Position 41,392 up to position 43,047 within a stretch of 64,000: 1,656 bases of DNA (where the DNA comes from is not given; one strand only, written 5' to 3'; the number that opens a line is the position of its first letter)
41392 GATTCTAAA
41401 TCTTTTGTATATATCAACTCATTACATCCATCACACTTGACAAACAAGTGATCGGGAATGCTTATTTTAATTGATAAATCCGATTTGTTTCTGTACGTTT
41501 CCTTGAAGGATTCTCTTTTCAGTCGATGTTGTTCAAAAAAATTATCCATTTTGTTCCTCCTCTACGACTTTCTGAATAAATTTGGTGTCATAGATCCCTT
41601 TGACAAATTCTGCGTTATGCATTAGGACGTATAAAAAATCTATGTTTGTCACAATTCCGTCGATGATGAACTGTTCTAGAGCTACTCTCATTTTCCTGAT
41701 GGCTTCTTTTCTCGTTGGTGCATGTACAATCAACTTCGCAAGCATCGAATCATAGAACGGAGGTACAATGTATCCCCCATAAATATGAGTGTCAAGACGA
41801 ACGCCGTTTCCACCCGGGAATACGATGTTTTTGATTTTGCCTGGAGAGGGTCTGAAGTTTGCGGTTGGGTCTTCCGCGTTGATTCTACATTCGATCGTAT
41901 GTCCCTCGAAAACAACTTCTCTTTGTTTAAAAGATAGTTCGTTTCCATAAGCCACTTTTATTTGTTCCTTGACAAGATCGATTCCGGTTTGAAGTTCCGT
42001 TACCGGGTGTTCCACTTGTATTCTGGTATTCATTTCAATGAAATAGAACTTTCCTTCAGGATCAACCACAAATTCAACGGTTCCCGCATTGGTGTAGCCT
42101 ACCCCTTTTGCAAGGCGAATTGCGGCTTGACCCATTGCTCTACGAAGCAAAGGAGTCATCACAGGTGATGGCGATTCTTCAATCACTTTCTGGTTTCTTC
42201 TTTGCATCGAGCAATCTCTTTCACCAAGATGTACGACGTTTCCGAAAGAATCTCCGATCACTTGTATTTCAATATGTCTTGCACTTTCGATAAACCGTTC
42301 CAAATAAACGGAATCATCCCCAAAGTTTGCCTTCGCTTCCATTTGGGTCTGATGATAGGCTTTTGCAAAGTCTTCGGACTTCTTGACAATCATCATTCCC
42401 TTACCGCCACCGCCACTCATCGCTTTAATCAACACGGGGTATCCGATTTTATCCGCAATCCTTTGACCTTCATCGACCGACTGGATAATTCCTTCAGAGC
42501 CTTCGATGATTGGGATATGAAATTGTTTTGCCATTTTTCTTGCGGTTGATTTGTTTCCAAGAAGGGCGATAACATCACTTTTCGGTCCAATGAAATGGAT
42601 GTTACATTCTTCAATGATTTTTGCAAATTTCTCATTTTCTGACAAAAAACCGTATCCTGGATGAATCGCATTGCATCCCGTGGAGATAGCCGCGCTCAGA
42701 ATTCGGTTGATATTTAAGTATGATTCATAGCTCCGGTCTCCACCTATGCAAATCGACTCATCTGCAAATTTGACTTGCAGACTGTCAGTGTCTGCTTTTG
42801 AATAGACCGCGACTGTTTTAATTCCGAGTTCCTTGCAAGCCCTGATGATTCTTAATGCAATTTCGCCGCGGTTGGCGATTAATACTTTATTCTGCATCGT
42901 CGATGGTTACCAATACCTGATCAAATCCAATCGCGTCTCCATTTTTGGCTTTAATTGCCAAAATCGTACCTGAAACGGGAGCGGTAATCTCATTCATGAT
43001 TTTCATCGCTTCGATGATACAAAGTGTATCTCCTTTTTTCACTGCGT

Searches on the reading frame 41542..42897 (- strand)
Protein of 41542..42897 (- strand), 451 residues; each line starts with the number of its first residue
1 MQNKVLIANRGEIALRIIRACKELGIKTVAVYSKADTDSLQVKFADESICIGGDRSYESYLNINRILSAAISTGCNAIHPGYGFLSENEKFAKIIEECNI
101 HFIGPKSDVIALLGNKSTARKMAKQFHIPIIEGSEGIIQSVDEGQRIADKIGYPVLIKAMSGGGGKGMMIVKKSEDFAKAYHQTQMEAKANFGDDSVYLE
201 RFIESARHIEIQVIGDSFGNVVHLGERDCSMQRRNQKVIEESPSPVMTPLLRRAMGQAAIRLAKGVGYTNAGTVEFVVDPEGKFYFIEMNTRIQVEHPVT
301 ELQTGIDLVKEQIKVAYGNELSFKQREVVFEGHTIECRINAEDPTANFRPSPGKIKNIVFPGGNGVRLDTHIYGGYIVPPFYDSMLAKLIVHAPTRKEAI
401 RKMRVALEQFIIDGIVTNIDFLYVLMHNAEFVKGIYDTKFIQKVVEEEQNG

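Call 51: find_encoding_contigs(protein=window:41542-42897:-, flank=10000, max_places=1)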
Protein window:41542-42897:- (451 aa): 8 contigs read that carry it; 1 place shown.
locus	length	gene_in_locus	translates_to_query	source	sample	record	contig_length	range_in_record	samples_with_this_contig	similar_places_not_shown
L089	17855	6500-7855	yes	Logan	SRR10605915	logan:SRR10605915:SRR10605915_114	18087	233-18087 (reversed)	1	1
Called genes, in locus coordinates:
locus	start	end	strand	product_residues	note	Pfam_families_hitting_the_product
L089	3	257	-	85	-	?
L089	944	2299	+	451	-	PF01554:MatE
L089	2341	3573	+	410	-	PF02073:Peptidase_M29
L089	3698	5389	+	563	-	PF02837:Glyco_hydro_2_N, PF02836:Glyco_hydro_2_C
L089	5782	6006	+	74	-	PF00550:PP-binding, PF14573:PP-binding_2 (weak)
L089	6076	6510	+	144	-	PF01597:GCV_H (faint), PF13375:RnfC_N (weak), PF00364:Biotin_lipoyl, PF25917:BSH_RND (weak)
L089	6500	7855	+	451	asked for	PF00289:Biotin_carb_N, PF02222:ATP-grasp, PF02786:CPSase_L_D2, PF07478:Dala_Dala_lig_C, PF02785:Biotin_carb_C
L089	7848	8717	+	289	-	PF17848:Zn_ribbon_ACC, PF01039:Carboxyl_trans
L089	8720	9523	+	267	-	PF03255:ACCA, PF01039:Carboxyl_trans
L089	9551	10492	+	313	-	PF00108:Thiolase_N, PF08545:ACP_syn_III, PF08541:ACP_syn_III_C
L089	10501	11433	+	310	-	PF00478:IMPDH (weak), PF03060:NMO, PF00977:His_biosynth (weak), PF05690:ThiG (weak), PF04481:DUF561 (weak)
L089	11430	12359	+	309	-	PF00698:Acyl_transf_1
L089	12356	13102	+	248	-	PF00106:adh_short, PF08659:KR, PF23441:SDR (faint), PF13561:adh_short_C2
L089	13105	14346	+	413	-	PF00109:ketoacyl-synt, PF02801:Ketoacyl-synt_C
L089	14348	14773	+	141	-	PF22817:ApeP-like (weak), PF07977:FabA, PF22818:ApeI-like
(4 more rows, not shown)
